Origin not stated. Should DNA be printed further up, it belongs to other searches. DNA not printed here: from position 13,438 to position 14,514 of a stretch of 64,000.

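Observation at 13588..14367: RRM RNA-binding domain fused to a class I SAM methyltransferase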

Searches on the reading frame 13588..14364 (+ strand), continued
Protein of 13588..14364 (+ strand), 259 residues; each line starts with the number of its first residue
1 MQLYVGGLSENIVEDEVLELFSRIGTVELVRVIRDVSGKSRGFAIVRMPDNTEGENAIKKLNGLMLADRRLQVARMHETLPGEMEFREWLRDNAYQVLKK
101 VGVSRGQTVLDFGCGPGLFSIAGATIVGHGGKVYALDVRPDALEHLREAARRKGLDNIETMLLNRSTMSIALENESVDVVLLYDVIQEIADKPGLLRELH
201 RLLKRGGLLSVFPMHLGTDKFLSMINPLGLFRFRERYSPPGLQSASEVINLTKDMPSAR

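Call 39: search_solved_structures(query=A2, max_evalue=0.00001, show_alignments=0)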
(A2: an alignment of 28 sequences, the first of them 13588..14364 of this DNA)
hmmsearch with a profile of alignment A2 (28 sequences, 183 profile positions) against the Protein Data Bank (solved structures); distinct sequences matched with E-value up to 0.00001: 58.
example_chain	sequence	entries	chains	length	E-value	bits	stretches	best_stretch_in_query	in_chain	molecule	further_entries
3dh0_A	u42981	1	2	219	8.4e-25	90.4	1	26-144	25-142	SAM dependent methyltransferase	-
5wp5_A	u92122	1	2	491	9e-15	57.7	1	26-144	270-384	Phosphomethylethanolamine N-methyltransferase 2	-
3bus_A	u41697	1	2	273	2.1e-13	53.3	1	25-144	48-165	Methyltransferase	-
3mgg_A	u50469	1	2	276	7.9e-13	51.4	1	28-144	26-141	Methyltransferase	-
5eg5_A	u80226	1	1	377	3.5e-12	49.3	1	35-143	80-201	Arsenic methyltransferase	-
4kw7_A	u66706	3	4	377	4.2e-12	49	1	37-143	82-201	Arsenic methyltransferase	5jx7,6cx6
4fr0_A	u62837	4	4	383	4.5e-12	48.9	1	37-143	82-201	Arsenic methyltransferase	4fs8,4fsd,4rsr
6uv6_A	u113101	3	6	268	4.8e-12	48.8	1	20-144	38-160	D-glucose O-methyltransferase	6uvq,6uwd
3i9f_A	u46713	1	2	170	4.8e-12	48.8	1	28-144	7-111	Putative type 11 methyltransferase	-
5wp4_A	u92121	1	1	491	1.2e-11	47.5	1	26-143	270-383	Phosphoethanolamine N-methyltransferase 1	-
8joz_A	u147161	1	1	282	4.2e-11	45.8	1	22-144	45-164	tRNA 5-carboxymethoxyuridine methyltransferase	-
4htf_A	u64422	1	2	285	4.2e-11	45.7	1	22-144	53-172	S-adenosylmethionine-dependent methyltransferase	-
4krh_A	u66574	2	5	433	5.7e-11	45.3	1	30-159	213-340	Phosphoethanolamine N-methyltransferase 2 | Phospholethanolamine N-methyltransferase 2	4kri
8zc8_A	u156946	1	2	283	1.2e-10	44.3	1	29-143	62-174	MitM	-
21zq_A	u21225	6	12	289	1.2e-10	44.2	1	29-143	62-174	MitM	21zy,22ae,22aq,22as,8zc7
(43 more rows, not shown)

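Call 41: search_protein_families(library=pfam, proteins=[L109:5501-6391:+, L067:5174-5560:+, L067:5675-5944:+, L047:6492-7523:+, L008:9090-9926:-, L119:6409-7032:+, L128:980-1438:+, L097:825-1523:+, L083:4888-5496:+, L011:5096-5884:-], max_evalue=0.001)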
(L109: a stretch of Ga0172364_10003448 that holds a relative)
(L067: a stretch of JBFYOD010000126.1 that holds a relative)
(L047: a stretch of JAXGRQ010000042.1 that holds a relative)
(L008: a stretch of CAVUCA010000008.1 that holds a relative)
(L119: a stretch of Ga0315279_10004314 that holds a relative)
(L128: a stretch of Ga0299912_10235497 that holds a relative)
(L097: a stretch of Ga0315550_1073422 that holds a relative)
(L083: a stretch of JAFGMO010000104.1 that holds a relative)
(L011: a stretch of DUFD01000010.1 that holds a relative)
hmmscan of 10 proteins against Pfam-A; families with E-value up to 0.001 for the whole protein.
L109:5501-6391:+ (297 aa): 12 families
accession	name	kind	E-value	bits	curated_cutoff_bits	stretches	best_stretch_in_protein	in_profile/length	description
PF01656.29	CbiA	-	2.4e-16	60.3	25.4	1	3-254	1-124/125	CobQ/CobB/MinD/ParA nucleotide binding domain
PF10609.15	ParA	-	8.2e-14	52.1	27.1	1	2-48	5-54/246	NUBPL iron-transfer P-loop NTPase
PF00037.32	Fer4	-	5.2e-12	45.5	21.1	2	91-112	3-24/24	4Fe-4S binding domain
PF12837.12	Fer4_6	-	6.9e-09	35.7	25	2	59-82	1-24/24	4Fe-4S binding domain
PF14697.11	Fer4_21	-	1.4e-07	32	35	1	61-111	2-57/59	4Fe-4S dicluster domain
PF13614.12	AAA_31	-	4.3e-07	30.5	27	1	2-35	3-37/177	AAA domain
PF13237.11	Fer4_10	-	1.1e-06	28.9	25.5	1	61-107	3-53/53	4Fe-4S dicluster domain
PF12838.12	Fer4_7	-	3.3e-06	27.9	27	1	67-110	2-52/52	4Fe-4S dicluster domain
PF13187.11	Fer4_9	-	4e-06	27.2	27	1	67-111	2-52/52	4Fe-4S dicluster domain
PF25160.1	LdpA_Fe-S-bd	-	2.3e-05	24.5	27.6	1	73-115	9-47/49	LdpA Fe-S cluster-binding domain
PF13484.11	Fer4_16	-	8.3e-05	23.7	30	0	96-114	2-20/66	4Fe-4S double cluster binding domain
PF13183.11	Fer4_8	-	0.00034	21.5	27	0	94-109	52-67/68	4Fe-4S dicluster domain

L067:5174-5560:+ (129 aa): 1 family
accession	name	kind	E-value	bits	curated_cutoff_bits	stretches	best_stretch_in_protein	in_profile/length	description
PF02579.22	Nitro_FeMo-Co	-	1.9e-22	79.8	26.3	1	22-112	2-93/94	Dinitrogenase iron-molybdenum cofactor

L067:5675-5944:+ (90 aa): 1 family
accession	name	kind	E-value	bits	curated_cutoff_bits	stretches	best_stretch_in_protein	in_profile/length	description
PF17253.7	DUF5320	-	4.7e-07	31.3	27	1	1-26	1-26/99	Family of unknown function (DUF5320)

L047:6492-7523:+ (344 aa): 1 family
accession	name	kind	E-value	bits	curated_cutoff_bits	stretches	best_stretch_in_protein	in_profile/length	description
PF04055.27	Radical_SAM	-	3.7e-17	63.4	29.5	1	45-207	2-158/166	Radical SAM superfamily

L008:9090-9926:- (278 aa): 3 families
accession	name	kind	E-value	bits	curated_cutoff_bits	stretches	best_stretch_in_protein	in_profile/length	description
PF00753.33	Lactamase_B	-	2e-11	44.6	22.7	1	24-90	7-75/196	Metallo-beta-lactamase superfamily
PF12706.13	Lactamase_B_2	-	2.9e-09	37.2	27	1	35-96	3-68/200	Beta-lactamase superfamily domain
PF16661.11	Lactamase_B_6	-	2.1e-05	24.5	27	1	27-86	1-67/193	Metallo-beta-lactamase superfamily domain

L119:6409-7032:+ (208 aa): 7 families
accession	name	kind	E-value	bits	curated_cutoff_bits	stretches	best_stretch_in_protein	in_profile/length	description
PF08241.18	Methyltransf_11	-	5.9e-21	75.4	21.2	1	52-149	1-95/95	Methyltransferase domain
PF13649.12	Methyltransf_25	-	4.5e-17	63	27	1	52-145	2-97/97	Methyltransferase domain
PF13489.12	Methyltransf_23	-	3e-12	47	27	1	46-154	21-121/164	Methyltransferase domain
PF13847.12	Methyltransf_31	-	1.5e-11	44.6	27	1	51-153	7-113/145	Methyltransferase domain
PF08242.18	Methyltransf_12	-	1.7e-11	45.1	30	1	52-146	1-97/98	Methyltransferase domain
PF01209.24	Ubie_methyltran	-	1.4e-07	31.6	20.1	1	50-154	50-156/233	ubiE/COQ5 methyltransferase family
PF13578.12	Methyltransf_24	-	3.5e-06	28.3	26.3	1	54-151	3-104/105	Methyltransferase domain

L128:980-1438:+ (153 aa): 1 family
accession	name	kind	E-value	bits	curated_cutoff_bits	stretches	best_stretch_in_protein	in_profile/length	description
PF01475.25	FUR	-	1.1e-24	87.4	23.1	1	22-120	2-102/121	Ferric uptake regulator family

L097:825-1523:+ (233 aa): 1 family
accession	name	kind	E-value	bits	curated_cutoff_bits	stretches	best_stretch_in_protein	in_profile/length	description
PF02126.24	PTE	-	2.7e-58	198.2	22.4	1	11-221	1-215/298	Phosphotriesterase family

L083:4888-5496:+ (203 aa): 3 families
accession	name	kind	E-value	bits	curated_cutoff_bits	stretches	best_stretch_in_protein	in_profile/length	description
PF08281.18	Sigma70_r4_2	-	3.8e-09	36.5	25.7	1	134-185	3-54/54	Sigma-70, region 4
PF04542.20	Sigma70_r2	-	2.4e-08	34.1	24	1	38-105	2-69/71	Sigma-70 region 2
PF04545.22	Sigma70_r4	-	3.2e-08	33.4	24.1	1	138-186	1-49/50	Sigma-70, region 4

L011:5096-5884:- (262 aa): 2 families
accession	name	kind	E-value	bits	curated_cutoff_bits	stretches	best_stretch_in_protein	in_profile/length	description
PF03099.24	BPL_LplA_LipB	-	4.6e-19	69.1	21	1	28-150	2-133/133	Biotin/lipoate A/B protein ligase family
PF02237.23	BPL_C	-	2.6e-07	30.9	21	1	212-258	1-45/48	Biotin protein ligase C terminal domain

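Call 46: find_encoding_contigs(protein=P0096, flank=6000, max_places=1)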
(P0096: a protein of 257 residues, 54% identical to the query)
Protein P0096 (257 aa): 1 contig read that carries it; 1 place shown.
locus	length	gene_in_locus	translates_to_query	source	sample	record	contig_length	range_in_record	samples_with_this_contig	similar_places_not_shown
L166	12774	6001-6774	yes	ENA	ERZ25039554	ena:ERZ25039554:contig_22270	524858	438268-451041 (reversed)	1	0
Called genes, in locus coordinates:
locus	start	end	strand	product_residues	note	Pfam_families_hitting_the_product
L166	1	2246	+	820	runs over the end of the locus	PF18998:Flg_new_2, PF00041:fn3 (weak), PF16656:Pur_ac_phosph_N (weak), PF07705:CARDB (weak)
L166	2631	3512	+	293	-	-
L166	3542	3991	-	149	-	-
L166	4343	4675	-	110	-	-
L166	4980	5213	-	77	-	-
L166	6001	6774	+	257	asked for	PF00076:RRM_1, PF01209:Ubie_methyltran, PF13489:Methyltransf_23 (weak), PF06325:PrmA (weak), PF13847:Methyltransf_31, PF08241:Methyltransf_11, PF08242:Methyltransf_12, PF13649:Methyltransf_25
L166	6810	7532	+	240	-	PF08901:DUF1847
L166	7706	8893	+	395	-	PF00890:FAD_binding_2 (faint), PF01266:DAO (weak), PF01494:FAD_binding_3, PF05834:Lycopene_cycl, PF07992:Pyr_redox_2 (weak), PF12831:FAD_oxidored (weak), PF13450:NAD_binding_8 (weak), PF04820:Trp_halogenase, +1 more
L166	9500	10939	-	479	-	-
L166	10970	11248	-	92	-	-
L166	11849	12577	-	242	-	PF01208:URO-D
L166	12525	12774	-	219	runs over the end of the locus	-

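Call 47: find_encoding_contigs(protein=P0031, flank=6000, max_places=1)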
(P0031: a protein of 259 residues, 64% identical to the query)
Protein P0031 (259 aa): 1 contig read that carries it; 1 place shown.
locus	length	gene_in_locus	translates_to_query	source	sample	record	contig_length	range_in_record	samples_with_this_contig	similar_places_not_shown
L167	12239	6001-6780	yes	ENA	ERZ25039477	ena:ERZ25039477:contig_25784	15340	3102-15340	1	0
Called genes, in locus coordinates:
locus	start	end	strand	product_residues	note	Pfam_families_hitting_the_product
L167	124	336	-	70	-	-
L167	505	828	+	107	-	PF00990:GGDEF (weak)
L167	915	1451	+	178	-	-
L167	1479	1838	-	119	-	-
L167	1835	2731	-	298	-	PF00582:Usp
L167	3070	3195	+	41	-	-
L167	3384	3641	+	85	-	-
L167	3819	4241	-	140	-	-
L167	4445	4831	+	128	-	PF02811:PHP (weak)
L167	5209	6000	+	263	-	PF00378:ECH_1, PF16113:ECH_2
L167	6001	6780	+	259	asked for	PF00076:RRM_1, PF01209:Ubie_methyltran, PF13489:Methyltransf_23, PF01728:FtsJ (weak), PF13847:Methyltransf_31, PF08241:Methyltransf_11, PF08242:Methyltransf_12, PF13649:Methyltransf_25, +1 more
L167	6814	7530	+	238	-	PF08901:DUF1847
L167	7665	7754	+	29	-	-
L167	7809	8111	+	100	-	-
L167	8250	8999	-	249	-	PF02754:CCG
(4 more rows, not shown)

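Call 66: search_protein_families(library=padloc, proteins=[window:13588-14364:+], max_evalue=0.001)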
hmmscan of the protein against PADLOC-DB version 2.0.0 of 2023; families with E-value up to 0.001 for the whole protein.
window:13588-14364:+ (259 aa): 1 family
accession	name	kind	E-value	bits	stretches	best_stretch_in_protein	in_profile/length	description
PDLC04134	mad2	-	1.3e-16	58.5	1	97-210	283-393/492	mads_2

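Call 68: find_homologous_proteins(query=P0128, max_evalue=1e-10)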
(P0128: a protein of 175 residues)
Query P0128 (175 aa): 48 proteins with E <= 1e-10 among 145 candidates.
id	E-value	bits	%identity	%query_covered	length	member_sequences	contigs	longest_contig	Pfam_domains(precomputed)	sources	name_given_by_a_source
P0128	2.8e-108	377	100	100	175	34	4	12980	PF13847.13,PF13489.13,PF06325.20,PF01269.24,PF05175.21,PF13649.13,PF02475.24,PF01728.26,PF01209.25,PF08241.19,PF08242.19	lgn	-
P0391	6.1e-99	347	93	100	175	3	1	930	PF13847.13,PF13489.13,PF06325.20,PF01269.24,PF05175.21,PF13649.13,PF08704.17,PF01728.26,PF01209.25,PF08241.19,PF08242.19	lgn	-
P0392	3.4e-94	331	91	97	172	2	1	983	PF13489.13,PF02353.27,PF02475.24,PF08241.19,PF13847.13,PF06325.20,PF01269.24,PF05175.21,PF13649.13,PF01728.26,PF01209.25,PF08242.19,PF10294.16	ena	-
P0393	1.3e-77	277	96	78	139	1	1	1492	PF13847.13,PF13489.13,PF06325.20,PF13649.13,PF01209.25,PF08241.19,PF08242.19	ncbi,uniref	ncbi:unnamed protein product [marine sediment metagenome]|uniref:Arsenite methyltransferase n=1 Tax=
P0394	4.4e-48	181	57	92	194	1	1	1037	PF13847.13,PF13489.13,PF06325.20,PF05175.21,PF13649.13,PF02475.24,PF01135.26,PF01209.25,PF08241.19,PF08242.19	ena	-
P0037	2.9e-46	175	55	90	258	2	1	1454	PF13847.13,PF13489.13,PF06325.20,PF00076.29,PF13649.13,PF01189.24,PF01209.25,PF08241.19,PF08242.19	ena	-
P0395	1.4e-44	170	56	86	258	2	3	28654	PF13847.13,PF13489.13,PF06325.20,PF00076.29,PF13649.13,PF01189.24,PF01728.26,PF01209.25,PF08241.19,PF08242.19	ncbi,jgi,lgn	-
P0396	5.2e-43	165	52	91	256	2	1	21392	PF13847.13,PF13489.13,PF01269.24,PF00076.29,PF13649.13,PF01209.25,PF08241.19,PF08242.19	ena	-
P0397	3.0e-42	162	53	86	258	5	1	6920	PF13847.13,PF13489.13,PF00076.29,PF13649.13,PF01728.26,PF01209.25,PF08241.19,PF08242.19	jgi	jgi:SAM-dependent methyltransferase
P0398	2.1e-41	160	53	86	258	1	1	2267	PF13847.13,PF13489.13,PF06325.20,PF05175.21,PF00076.29,PF13649.13,PF01209.25,PF08241.19,PF08242.19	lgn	-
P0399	4.0e-36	142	49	85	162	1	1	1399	PF13847.13,PF13489.13,PF13649.13,PF01728.26,PF01209.25,PF08241.19,PF08242.19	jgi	jgi:ubiquinone/menaquinone biosynthesis C-methylase UbiE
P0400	1.8e-30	124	41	94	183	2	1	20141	PF13847.13,PF13489.13,PF13649.13,PF01728.26,PF01209.25,PF08241.19,PF08242.19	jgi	jgi:ubiquinone/menaquinone biosynthesis C-methylase UbiE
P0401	1.7e-29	121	47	85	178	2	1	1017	PF13847.13,PF13489.13,PF06325.20,PF13649.13,PF01728.26,PF01209.25,PF08241.19,PF08242.19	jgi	jgi:ubiquinone/menaquinone biosynthesis C-methylase UbiE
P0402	9.3e-27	112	44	86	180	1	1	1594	PF13847.13,PF13489.13,PF06325.20,PF05175.21,PF13649.13,PF01728.26,PF01209.25,PF08241.19,PF08242.19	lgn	-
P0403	6.6e-26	109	42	93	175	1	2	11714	PF13847.13,PF13489.13,PF06325.20,PF05175.21,PF13649.13,PF02390.24,PF08704.17,PF01728.26,PF01209.25,PF08241.19,PF08242.19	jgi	jgi:ubiquinone/menaquinone biosynthesis C-methylase UbiE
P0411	1.6e-22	98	45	75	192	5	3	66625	PF13847.13,PF01269.24,PF13649.13,PF02475.24,PF01728.26,PF01209.25,PF08241.19,PF08242.19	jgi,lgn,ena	jgi:ubiquinone/menaquinone biosynthesis C-methylase UbiE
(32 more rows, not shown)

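Call 69: find_encoding_contigs(protein=P0128, flank=5000, max_places=3)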
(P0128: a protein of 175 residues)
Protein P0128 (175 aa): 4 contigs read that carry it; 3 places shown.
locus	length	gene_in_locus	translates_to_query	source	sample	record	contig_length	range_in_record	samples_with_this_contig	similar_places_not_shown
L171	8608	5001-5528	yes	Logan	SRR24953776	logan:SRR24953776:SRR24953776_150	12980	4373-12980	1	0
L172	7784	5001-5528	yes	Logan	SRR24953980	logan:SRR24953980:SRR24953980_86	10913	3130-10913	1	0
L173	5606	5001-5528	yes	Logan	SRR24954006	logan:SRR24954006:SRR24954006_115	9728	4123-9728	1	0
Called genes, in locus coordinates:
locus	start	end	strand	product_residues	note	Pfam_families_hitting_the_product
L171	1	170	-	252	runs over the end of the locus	-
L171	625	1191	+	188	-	PF04011:LemA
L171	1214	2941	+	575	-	PF09972:DUF2207, PF20990:DUF2207_C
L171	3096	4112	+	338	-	PF03069:FmdA_AmdA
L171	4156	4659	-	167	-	PF13302:Acetyltransf_3, PF13420:Acetyltransf_4, PF00583:Acetyltransf_1, PF13508:Acetyltransf_7, PF08445:FR47 (faint)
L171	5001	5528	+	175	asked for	PF01269:Fibrillarin, PF13489:Methyltransf_23, PF01209:Ubie_methyltran, PF01728:FtsJ, PF06325:PrmA, PF13847:Methyltransf_31, PF13649:Methyltransf_25, PF08241:Methyltransf_11, +3 more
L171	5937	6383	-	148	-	PF06271:RDD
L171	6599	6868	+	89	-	-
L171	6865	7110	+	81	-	-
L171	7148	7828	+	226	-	PF01135:PCMT, PF01209:Ubie_methyltran, PF13489:Methyltransf_23, PF02353:CMAS, PF13847:Methyltransf_31, PF08241:Methyltransf_11, PF08242:Methyltransf_12, PF13649:Methyltransf_25, +1 more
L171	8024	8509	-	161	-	PF24735:DUF7686, PF24828:DUF7713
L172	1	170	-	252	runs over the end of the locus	-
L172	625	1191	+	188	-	PF04011:LemA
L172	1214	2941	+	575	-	PF09972:DUF2207, PF20990:DUF2207_C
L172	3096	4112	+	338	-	PF03069:FmdA_AmdA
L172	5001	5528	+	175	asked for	PF01269:Fibrillarin, PF13489:Methyltransf_23, PF01209:Ubie_methyltran, PF01728:FtsJ, PF06325:PrmA, PF13847:Methyltransf_31, PF13649:Methyltransf_25, PF08241:Methyltransf_11, +3 more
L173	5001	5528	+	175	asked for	PF01269:Fibrillarin, PF13489:Methyltransf_23, PF01209:Ubie_methyltran, PF01728:FtsJ, PF06325:PrmA, PF13847:Methyltransf_31, PF13649:Methyltransf_25, PF08241:Methyltransf_11, +3 more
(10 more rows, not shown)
